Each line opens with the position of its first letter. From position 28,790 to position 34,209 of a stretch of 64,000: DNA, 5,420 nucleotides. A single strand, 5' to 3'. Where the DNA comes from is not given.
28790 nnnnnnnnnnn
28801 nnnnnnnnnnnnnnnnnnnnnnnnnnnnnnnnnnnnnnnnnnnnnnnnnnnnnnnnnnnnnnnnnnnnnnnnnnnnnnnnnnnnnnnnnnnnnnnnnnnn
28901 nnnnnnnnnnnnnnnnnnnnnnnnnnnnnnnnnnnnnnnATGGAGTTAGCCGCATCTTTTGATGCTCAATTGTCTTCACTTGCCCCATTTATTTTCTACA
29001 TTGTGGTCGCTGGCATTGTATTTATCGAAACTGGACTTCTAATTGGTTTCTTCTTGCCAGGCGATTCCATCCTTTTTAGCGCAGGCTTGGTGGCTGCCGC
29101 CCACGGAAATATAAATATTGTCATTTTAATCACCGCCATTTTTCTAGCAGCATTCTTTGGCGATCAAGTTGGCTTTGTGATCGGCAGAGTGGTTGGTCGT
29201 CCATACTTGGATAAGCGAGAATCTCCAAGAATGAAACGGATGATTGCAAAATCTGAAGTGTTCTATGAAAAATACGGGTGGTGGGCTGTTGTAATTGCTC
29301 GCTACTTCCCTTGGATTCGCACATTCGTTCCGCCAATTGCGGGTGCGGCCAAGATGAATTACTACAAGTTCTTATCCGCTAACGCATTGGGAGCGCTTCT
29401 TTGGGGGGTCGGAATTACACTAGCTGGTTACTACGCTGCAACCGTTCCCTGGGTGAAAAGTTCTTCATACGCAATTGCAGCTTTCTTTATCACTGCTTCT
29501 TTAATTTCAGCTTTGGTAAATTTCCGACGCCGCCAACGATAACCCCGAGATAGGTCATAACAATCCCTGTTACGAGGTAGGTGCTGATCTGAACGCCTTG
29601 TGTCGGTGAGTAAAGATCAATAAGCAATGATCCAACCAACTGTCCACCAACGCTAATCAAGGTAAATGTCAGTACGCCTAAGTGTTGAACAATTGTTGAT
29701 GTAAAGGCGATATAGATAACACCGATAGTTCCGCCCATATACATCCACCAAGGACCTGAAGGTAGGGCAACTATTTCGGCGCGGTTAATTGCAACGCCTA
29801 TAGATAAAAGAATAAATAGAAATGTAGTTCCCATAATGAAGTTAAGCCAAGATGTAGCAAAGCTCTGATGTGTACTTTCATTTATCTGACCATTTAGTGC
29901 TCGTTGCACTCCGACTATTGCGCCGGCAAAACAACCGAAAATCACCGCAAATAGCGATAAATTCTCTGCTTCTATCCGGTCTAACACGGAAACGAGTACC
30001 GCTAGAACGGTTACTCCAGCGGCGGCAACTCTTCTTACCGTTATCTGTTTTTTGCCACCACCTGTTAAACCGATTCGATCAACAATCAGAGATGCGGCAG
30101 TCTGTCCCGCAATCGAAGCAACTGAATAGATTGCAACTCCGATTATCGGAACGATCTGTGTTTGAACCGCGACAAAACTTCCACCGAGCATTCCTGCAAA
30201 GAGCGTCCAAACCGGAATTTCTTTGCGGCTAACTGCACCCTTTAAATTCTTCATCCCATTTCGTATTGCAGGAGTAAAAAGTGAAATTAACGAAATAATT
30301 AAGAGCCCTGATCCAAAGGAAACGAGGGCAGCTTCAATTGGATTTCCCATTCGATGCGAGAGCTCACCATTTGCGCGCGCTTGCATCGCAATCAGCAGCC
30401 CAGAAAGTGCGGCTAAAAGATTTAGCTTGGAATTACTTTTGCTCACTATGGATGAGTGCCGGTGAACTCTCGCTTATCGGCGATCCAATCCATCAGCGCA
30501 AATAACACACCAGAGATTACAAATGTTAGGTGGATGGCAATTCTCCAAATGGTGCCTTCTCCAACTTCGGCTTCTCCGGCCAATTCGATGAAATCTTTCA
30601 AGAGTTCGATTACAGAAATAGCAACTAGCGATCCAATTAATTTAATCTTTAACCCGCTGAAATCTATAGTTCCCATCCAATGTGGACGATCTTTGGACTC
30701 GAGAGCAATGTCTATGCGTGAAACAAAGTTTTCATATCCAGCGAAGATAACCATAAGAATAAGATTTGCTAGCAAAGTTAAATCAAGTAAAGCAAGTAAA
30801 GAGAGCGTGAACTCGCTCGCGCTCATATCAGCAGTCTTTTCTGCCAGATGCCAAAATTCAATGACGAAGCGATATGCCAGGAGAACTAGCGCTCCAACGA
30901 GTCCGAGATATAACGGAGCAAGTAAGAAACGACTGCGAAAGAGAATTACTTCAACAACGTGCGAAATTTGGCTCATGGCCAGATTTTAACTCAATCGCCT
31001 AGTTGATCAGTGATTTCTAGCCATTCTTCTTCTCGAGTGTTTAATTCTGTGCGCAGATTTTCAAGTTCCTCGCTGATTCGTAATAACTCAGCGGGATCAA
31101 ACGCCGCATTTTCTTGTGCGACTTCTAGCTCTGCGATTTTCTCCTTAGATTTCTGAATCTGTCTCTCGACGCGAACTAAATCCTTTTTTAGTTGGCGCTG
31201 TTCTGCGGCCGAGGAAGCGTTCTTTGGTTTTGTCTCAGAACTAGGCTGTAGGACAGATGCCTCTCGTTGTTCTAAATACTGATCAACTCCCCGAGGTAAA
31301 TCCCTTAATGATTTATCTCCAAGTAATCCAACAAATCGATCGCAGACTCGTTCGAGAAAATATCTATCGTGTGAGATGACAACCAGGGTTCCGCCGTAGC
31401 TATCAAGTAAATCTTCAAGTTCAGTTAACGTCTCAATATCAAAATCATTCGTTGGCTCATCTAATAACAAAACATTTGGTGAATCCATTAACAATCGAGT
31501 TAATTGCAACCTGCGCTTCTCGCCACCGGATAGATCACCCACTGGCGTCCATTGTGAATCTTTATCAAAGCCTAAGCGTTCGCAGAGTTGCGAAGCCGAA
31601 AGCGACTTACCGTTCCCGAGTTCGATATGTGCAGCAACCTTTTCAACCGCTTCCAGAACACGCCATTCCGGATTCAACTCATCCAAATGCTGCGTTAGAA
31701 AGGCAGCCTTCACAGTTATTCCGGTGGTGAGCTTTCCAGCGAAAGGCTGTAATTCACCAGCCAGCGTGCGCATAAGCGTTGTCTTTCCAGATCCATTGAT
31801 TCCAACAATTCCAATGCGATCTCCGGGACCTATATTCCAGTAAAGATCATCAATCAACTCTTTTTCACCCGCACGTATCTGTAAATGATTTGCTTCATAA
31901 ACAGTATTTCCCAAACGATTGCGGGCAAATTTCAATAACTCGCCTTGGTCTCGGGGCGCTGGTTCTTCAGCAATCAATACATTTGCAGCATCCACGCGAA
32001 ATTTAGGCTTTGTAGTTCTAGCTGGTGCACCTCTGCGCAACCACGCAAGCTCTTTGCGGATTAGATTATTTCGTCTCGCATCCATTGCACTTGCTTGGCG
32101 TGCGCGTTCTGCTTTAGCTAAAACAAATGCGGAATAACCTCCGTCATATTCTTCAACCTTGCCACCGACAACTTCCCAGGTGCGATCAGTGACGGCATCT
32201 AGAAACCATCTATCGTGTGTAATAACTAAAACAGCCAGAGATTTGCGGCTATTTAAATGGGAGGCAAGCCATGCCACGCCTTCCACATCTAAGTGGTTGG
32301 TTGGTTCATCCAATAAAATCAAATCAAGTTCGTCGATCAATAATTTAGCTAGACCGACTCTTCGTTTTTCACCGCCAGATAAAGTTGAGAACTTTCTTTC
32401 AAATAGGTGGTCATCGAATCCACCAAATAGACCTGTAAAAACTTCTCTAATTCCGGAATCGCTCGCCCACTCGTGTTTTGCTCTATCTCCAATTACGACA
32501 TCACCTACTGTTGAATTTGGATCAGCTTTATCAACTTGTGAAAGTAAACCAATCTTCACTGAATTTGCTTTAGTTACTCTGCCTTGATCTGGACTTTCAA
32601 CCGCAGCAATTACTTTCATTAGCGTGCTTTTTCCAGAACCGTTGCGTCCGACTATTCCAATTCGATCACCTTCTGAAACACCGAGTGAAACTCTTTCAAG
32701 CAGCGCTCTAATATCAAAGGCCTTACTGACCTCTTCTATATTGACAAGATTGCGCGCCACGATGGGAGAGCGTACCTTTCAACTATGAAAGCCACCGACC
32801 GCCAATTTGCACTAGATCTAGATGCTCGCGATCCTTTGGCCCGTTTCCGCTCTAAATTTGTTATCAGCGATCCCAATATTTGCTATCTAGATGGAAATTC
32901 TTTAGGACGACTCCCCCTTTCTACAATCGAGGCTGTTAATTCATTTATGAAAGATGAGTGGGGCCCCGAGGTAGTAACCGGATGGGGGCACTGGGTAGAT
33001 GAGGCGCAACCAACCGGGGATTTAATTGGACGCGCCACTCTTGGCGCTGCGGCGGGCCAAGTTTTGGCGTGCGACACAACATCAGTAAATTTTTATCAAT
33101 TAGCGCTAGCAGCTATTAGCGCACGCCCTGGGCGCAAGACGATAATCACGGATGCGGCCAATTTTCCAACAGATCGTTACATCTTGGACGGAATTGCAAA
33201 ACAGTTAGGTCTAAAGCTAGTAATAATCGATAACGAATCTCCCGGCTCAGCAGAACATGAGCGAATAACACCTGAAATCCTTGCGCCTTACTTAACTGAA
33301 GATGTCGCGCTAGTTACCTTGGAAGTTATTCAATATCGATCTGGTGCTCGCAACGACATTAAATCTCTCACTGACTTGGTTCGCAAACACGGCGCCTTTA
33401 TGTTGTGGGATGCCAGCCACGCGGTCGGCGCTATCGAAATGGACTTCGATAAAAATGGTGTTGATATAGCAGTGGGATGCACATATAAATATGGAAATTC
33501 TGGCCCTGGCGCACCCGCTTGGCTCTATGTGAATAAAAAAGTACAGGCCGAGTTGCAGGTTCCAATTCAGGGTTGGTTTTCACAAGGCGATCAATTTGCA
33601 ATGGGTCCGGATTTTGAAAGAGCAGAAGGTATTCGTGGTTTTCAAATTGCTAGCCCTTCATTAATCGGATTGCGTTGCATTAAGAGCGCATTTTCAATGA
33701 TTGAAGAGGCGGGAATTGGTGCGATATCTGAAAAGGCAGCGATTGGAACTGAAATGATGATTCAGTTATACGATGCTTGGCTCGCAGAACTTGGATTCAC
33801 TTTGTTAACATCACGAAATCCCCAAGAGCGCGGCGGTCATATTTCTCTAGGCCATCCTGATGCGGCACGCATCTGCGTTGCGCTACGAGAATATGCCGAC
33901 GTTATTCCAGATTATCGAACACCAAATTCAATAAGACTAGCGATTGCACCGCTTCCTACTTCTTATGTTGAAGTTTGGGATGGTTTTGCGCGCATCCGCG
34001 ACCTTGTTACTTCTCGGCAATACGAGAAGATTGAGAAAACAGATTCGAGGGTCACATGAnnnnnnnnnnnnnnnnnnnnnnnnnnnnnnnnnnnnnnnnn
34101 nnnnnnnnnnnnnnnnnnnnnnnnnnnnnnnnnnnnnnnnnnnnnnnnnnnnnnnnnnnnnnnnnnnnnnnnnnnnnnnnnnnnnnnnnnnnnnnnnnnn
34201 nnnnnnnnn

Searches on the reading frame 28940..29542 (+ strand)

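Call 15: search_protein_families(library=ncbifam, max_evalue=1e-10, proteins=[window:28940-29542:+])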
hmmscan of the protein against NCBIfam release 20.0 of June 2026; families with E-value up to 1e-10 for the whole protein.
window:28940-29542:+ (200 aa): 2 families
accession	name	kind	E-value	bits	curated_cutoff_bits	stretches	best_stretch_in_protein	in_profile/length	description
NF008102.0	PRK10847.1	equivalog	2.1e-36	125.8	236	1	18-200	28-212/219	DedA family protein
NF052605.1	UndecprPTUptAStph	equivalog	8.1e-12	45.5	300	1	20-164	14-160/197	undecaprenyl phosphate transporter UptA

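Call 16: search_protein_families(library=pfam, max_evalue=0.00001, proteins=[window:28940-29542:+])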
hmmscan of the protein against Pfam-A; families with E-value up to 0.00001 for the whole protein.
window:28940-29542:+ (200 aa): 1 family
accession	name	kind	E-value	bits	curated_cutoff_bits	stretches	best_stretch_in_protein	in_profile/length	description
PF09335.16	VTT_dom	-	6.2e-20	72.4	33.9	1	39-164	1-122/123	VTT domain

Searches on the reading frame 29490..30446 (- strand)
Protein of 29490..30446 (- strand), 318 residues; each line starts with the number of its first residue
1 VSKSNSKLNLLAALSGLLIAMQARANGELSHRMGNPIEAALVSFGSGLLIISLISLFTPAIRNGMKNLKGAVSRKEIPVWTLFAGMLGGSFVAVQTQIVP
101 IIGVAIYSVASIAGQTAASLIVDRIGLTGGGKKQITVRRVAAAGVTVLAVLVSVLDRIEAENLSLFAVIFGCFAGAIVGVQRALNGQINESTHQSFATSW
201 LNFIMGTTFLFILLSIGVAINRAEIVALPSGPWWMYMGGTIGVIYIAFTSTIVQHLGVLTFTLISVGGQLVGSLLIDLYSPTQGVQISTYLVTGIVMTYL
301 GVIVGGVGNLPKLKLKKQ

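Call 15: search_protein_families(library=ncbifam, max_evalue=1e-10, proteins=[window:29490-30446:-])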
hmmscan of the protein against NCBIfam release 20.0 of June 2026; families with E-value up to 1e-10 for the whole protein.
window:29490-30446:- (318 aa): 0 families

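Call 16: search_protein_families(library=pfam, max_evalue=0.00001, proteins=[window:29490-30446:-])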
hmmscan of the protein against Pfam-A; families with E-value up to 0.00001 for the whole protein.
window:29490-30446:- (318 aa): 1 family
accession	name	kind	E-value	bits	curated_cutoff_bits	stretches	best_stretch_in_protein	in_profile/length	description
PF04657.19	DMT_YdcZ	-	2.6e-51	174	24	2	10-151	4-139/140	Putative inner membrane exporter, YdcZ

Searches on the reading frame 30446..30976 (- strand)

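Call 15: search_protein_families(library=ncbifam, max_evalue=1e-10, proteins=[window:30446-30976:-])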
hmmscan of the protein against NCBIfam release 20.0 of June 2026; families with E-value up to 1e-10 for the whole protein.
window:30446-30976:- (176 aa): 1 family
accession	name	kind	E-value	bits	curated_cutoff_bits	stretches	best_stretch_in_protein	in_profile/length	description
TIGR00645.1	HI0507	hypoth_equivalog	4.7e-46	157.1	144.4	1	5-167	2-161/167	TIGR00645 family protein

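Call 16: search_protein_families(library=pfam, max_evalue=0.00001, proteins=[window:30446-30976:-])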
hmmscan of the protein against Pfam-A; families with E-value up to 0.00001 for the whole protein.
window:30446-30976:- (176 aa): 1 family
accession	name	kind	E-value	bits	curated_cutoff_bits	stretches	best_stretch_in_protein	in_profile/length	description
PF03350.21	UPF0114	-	2e-33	115.5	23.1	1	12-129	1-117/117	Uncharacterized protein family, UPF0114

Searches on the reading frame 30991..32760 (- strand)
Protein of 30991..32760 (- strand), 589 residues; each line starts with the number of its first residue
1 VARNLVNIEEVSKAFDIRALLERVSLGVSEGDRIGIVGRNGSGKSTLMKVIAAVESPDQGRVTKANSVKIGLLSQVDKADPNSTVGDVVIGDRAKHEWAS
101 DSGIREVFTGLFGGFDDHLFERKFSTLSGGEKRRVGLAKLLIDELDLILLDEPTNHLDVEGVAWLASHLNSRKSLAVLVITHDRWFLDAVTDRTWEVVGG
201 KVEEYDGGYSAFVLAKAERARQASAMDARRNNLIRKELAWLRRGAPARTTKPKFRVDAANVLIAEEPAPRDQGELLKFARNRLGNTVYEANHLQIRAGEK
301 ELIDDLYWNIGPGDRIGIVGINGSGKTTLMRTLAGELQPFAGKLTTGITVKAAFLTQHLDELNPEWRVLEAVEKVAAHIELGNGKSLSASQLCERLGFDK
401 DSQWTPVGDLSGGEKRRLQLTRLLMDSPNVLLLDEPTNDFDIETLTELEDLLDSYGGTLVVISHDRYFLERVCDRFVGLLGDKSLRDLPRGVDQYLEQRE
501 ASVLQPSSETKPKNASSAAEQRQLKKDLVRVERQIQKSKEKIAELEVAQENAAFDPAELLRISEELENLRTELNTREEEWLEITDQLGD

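Call 15: search_protein_families(library=ncbifam, max_evalue=1e-10, proteins=[window:30991-32760:-])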
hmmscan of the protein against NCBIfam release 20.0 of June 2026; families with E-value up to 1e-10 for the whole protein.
window:30991-32760:- (589 aa): 181 families (the best 25 are shown)
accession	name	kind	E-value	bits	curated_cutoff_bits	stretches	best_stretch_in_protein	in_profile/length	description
NF008775.0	PRK11819.1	equivalog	1.1e-119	400.6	599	2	122-499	159-535/556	energy-dependent translational throttle protein EttA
TIGR03719.1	ABC_ABC_ChvD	subfamily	1.7e-118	396.6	806.75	2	122-499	157-533/552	energy-dependent translational throttle protein EttA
NF000355.4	ribo_prot_ABC_F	equivalog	1.7e-116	390.1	380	2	6-232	3-223/499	ribosomal protection-like ABC-F family protein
NF050005.1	ABC_ATPase_Uup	equivalog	2.2e-103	346.6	900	2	97-575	132-597/636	ATP-binding cassette ATPase Uup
NF008358.0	PRK11147.1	equivalog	1e-95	321.4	936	2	97-545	132-576/635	ABC transporter ATP-binding protein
NF011646.0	PRK15064.1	equivalog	1.8e-85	287.4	762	2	118-500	147-528/530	ABC-F family ATPase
NF000171.1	ABCF_producer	exception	4.9e-79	266.2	800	4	114-236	151-273/541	TlrC/CarA/OleB/SrmB family ABC-F type ribosomal protection protein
NF007921.0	PRK10636.1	equivalog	1.3e-76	258.2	917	3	97-361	122-386/638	ABC transporter ATP-binding protein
NF000168.2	ABCF_Msr_all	exception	4.2e-74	249.9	680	3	290-477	299-476/487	Msr family ABC-F type ribosomal protection protein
NF000170.2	ABCF_Vga_all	exception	3.3e-72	243.7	725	2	5-224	3-175/521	Vga family ABC-F type ribosomal protection protein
NF000169.2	ABCF_Sal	exception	2.3e-68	231.2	725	3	284-474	312-496/542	Sal family ABC-F type ribosomal protection protein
NF000167.2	ABCF_Lsa_all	exception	1.1e-67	229.1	750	4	116-246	107-231/492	Lsa family ABC-F type ribosomal protection protein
NF043038.1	ABCF_CplR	exception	8.7e-67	226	780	2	2-234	283-506/544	ABC-F type ribosomal protection protein CplR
NF000166.1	ABCF_CarA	exception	4.5e-66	223.2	1050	3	101-235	150-282/556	ABC-F type ribosomal protection protein Car(A)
NF000514.1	ABCF_OptrA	exception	3.7e-63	213.9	1450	1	114-549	170-598/655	ABC-F type ribosomal protection protein OptrA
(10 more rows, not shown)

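Call 16: search_protein_families(library=pfam, max_evalue=0.00001, proteins=[window:30991-32760:-])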
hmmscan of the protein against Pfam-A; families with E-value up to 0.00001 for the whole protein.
window:30991-32760:- (589 aa): 9 families
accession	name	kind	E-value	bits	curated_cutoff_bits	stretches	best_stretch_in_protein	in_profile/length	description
PF00005.33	ABC_tran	-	2e-52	177.9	25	2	21-155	1-137/137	ABC transporter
PF13304.12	AAA_21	-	7.4e-18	66.1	27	0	35-70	3-40/304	AAA domain, putative AbiEii toxin, Type IV TA system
PF02463.25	SMC_N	-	5.7e-12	46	40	0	126-190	136-205/220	RecF/RecN/SMC N terminal domain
PF03308.22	MeaB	-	4.2e-08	33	23.1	0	286-338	6-58/273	Methylmalonyl Co-A mutase-associated GTPase MeaB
PF13555.12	AAA_29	-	2.3e-07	30.9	27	0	33-59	24-50/61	P-loop containing region of AAA domain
PF13401.12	AAA_22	-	3.9e-07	30.9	27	0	318-462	10-121/130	AAA domain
PF12848.13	ABC_tran_Xtn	-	4.2e-07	30.4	25.9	1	196-250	2-55/85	ABC transporter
PF13191.12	AAA_16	-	1.5e-06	29.2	32.6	0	316-454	27-158/167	AAA ATPase domain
PF00006.31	ATP-synt_ab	-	8e-06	26.1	29.5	0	305-336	6-37/213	ATP synthase alpha/beta family, nucleotide-binding domain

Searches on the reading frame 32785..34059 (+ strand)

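Call 15: search_protein_families(library=ncbifam, max_evalue=1e-10, proteins=[window:32785-34059:+])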
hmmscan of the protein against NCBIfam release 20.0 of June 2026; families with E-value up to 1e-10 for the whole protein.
window:32785-34059:+ (424 aa): 2 families
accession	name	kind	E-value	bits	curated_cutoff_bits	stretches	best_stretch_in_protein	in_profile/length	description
TIGR01814.1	kynureninase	equivalog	1.8e-64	218.1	246.4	1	10-403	2-394/400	kynureninase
TIGR03402.1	FeS_nifS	equivalog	7.6e-11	41.4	530.75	1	33-256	1-217/379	cysteine desulfurase NifS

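Call 16: search_protein_families(library=pfam, max_evalue=0.00001, proteins=[window:32785-34059:+])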
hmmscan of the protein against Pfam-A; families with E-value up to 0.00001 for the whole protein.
window:32785-34059:+ (424 aa): 2 families
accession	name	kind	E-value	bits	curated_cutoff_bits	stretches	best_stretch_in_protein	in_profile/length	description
PF22580.2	KYNU_C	-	4.9e-21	75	27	1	316-400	3-86/90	Kynureninase C-terminal domain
PF00266.25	Aminotran_5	-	8.5e-14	51.7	21.5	1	100-355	73-314/371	Aminotransferase class-V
